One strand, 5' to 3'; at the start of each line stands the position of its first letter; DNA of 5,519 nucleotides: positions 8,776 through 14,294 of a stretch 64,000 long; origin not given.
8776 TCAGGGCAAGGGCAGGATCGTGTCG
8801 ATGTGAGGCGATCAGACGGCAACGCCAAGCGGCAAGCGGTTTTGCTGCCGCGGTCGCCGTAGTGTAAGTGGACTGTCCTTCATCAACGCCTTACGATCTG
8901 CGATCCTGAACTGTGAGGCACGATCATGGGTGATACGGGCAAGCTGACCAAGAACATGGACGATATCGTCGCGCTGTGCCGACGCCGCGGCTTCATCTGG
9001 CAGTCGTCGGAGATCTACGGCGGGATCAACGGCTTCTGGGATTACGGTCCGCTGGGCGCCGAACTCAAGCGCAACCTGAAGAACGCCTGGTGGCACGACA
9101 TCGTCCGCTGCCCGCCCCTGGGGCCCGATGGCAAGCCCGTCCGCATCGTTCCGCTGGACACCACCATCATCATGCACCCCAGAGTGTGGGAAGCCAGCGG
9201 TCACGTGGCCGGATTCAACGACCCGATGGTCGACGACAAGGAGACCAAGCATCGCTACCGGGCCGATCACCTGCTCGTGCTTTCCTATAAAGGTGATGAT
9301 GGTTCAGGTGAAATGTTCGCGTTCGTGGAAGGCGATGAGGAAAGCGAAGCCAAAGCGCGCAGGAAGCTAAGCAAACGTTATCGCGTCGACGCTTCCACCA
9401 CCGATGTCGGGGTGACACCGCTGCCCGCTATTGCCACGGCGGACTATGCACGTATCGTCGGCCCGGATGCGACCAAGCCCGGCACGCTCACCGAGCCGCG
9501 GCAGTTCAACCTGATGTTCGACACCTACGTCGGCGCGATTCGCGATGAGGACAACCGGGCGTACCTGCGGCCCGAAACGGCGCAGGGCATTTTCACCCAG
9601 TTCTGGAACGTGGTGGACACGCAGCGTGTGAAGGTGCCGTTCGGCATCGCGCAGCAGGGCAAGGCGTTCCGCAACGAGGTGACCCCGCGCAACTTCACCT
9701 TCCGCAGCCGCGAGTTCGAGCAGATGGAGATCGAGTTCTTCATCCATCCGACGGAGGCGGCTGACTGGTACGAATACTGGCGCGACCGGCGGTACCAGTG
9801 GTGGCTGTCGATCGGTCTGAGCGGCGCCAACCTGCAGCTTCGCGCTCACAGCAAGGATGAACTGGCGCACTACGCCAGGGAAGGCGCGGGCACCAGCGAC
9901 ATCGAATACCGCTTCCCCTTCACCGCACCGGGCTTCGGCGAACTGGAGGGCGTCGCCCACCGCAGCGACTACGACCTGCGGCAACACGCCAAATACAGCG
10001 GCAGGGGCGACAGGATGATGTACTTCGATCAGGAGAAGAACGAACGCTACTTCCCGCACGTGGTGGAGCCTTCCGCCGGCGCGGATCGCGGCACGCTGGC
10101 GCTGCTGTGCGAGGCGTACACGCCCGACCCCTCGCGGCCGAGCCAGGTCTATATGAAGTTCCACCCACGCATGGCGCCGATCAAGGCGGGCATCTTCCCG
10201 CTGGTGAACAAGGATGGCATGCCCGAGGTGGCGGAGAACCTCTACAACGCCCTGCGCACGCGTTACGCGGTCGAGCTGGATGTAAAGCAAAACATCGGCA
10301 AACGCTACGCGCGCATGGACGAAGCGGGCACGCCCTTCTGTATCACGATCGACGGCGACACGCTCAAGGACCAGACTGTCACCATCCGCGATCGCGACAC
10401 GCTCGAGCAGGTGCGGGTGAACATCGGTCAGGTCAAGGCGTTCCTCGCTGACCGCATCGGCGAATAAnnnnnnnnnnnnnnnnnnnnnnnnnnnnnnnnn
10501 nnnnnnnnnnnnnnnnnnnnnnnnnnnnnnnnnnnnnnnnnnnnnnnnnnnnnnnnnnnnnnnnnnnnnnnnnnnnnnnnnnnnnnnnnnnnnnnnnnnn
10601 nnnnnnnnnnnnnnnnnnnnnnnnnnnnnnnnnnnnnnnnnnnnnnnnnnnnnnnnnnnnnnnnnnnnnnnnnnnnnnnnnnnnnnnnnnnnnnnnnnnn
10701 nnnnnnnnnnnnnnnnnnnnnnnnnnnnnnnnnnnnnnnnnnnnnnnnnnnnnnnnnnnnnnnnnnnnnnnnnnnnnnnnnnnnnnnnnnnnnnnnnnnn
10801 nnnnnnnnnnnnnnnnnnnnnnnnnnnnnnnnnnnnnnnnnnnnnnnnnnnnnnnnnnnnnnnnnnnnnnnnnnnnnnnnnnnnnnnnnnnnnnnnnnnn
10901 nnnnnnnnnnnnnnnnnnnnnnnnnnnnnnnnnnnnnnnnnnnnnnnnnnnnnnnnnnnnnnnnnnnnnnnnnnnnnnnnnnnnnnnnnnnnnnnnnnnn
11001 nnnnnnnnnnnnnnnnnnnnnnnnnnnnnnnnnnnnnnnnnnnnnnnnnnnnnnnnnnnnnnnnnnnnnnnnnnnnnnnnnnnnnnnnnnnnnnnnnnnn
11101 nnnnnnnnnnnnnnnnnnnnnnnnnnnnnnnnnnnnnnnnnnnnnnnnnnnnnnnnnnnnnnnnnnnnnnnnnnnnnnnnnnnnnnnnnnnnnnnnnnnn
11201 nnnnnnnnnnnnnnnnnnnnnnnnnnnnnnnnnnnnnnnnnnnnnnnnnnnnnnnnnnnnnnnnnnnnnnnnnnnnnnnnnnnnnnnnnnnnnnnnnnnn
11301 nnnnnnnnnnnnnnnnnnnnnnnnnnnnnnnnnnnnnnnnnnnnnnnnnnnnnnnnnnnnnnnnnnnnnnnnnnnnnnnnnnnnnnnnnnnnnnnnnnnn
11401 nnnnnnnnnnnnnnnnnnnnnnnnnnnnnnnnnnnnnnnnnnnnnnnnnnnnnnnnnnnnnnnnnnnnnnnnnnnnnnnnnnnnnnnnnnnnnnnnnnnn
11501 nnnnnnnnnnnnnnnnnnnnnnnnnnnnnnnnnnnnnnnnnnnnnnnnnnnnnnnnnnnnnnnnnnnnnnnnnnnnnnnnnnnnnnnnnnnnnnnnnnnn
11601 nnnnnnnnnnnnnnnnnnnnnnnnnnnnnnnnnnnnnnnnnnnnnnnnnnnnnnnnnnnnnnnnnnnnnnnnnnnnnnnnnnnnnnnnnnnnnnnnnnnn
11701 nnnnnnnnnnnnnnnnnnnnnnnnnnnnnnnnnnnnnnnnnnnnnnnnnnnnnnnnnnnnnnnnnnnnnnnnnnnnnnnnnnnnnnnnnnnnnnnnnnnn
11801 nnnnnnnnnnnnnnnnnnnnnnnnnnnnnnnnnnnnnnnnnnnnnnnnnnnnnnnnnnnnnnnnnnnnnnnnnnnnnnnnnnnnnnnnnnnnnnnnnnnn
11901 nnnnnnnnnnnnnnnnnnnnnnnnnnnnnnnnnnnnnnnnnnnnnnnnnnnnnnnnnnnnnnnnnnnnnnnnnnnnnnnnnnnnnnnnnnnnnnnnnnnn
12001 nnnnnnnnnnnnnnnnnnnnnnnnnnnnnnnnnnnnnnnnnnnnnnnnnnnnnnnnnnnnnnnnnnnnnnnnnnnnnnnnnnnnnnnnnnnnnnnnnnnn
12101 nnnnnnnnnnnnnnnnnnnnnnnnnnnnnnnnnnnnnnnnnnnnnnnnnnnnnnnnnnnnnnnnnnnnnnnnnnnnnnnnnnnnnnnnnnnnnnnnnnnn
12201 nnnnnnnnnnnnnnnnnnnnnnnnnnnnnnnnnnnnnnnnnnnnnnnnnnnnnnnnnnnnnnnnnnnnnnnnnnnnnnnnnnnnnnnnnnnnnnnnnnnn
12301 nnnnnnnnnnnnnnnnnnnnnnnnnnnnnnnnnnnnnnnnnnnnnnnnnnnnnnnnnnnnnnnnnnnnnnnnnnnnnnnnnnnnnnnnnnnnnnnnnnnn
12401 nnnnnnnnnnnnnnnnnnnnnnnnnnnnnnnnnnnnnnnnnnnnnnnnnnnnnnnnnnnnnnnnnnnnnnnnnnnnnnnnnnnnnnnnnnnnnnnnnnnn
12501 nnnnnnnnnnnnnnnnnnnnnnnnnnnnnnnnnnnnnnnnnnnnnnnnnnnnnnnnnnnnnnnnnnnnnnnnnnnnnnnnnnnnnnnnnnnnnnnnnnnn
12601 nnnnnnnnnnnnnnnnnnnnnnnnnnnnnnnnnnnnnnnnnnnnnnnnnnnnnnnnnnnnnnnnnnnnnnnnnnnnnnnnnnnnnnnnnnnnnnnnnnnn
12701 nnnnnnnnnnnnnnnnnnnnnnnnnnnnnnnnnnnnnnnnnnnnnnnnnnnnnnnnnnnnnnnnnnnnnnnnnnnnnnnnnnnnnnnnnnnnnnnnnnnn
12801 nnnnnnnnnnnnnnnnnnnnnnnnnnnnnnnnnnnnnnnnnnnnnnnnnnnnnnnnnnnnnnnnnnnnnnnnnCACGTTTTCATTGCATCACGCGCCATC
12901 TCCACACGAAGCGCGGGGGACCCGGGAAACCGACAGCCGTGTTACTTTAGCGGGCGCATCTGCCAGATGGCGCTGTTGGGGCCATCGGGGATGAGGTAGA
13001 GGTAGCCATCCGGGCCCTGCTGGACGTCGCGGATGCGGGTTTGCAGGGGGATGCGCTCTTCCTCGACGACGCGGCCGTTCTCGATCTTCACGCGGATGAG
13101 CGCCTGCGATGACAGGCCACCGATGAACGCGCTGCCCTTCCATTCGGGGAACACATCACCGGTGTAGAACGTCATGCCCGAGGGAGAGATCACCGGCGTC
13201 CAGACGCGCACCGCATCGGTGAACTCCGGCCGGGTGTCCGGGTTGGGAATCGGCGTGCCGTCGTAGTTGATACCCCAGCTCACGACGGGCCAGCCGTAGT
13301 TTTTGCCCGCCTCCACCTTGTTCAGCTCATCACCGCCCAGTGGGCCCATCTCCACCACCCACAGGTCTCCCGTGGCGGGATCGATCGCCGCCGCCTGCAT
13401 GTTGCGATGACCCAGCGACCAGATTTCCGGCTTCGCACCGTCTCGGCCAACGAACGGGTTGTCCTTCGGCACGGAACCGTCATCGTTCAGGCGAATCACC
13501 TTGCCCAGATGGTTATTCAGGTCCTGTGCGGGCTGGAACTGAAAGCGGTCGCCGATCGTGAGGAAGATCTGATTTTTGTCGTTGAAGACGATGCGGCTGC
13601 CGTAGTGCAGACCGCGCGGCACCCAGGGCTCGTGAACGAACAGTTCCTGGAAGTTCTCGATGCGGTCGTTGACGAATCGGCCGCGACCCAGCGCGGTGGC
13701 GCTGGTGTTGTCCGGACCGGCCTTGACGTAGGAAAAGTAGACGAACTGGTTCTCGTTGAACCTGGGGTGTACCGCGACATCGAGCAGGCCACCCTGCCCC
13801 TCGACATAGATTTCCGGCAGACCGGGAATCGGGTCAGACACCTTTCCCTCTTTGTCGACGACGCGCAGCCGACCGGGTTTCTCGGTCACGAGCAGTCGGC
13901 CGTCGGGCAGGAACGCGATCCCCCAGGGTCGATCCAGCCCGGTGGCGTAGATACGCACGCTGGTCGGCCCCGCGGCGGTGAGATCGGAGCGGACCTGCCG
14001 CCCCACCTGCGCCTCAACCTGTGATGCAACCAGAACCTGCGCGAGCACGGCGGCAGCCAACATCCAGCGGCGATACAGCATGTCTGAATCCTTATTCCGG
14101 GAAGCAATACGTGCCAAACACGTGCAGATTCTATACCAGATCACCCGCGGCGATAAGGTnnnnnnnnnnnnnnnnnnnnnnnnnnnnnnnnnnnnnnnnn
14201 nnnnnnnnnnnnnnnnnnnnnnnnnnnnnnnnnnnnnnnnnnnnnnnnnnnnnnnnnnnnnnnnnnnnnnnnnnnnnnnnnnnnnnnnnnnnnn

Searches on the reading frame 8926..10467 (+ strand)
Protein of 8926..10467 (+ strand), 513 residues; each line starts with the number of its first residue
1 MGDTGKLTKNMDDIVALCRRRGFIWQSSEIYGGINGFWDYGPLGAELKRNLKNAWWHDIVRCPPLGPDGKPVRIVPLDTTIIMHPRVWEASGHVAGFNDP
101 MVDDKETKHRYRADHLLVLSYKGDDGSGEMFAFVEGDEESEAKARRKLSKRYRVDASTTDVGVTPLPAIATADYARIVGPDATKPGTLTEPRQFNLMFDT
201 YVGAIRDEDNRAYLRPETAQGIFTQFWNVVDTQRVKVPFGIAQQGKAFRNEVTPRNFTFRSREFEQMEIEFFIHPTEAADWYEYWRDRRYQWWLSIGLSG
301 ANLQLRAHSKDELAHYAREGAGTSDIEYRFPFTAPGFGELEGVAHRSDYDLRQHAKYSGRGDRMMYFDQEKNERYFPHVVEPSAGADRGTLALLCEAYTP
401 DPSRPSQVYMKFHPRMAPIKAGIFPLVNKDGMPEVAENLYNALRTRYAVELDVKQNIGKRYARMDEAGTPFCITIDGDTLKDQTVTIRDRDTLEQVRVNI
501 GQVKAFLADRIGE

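Call 52: search_protein_families(library=pfam, proteins=[window:8926-10467:+], max_evalue=0.00001)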
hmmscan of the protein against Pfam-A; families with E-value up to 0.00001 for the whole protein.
window:8926-10467:+ (513 aa): 2 families
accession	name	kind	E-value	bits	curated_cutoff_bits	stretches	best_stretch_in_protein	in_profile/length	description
PF03129.25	HGTP_anticodon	-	7.1e-19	68.2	21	1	422-508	3-92/94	Anticodon binding domain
PF00587.30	tRNA-synt_2b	-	4.7e-10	40.3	29.3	1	206-368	5-123/179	tRNA synthetase class II core domain (G, H, P, S and T)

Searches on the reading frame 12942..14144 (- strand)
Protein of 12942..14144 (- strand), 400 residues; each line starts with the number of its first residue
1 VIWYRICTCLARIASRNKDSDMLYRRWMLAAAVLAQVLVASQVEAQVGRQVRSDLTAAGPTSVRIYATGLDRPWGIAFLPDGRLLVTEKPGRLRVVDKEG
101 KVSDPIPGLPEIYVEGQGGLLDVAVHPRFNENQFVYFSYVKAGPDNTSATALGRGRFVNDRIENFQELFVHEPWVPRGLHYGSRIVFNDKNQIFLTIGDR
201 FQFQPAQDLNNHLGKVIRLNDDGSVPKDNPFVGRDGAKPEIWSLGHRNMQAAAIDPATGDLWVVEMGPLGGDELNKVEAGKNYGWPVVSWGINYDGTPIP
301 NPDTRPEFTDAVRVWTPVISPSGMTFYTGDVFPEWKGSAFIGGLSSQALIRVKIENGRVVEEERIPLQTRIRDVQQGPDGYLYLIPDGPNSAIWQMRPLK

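Call 52: search_protein_families(library=pfam, proteins=[window:12942-14144:-], max_evalue=0.00001)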
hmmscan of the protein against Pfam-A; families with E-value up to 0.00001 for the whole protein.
window:12942-14144:- (400 aa): 1 family
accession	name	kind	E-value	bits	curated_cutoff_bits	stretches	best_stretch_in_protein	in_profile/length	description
PF07995.17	GSDH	-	8.8e-135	449.7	25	1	70-393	1-330/332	Glucose / Sorbosone dehydrogenase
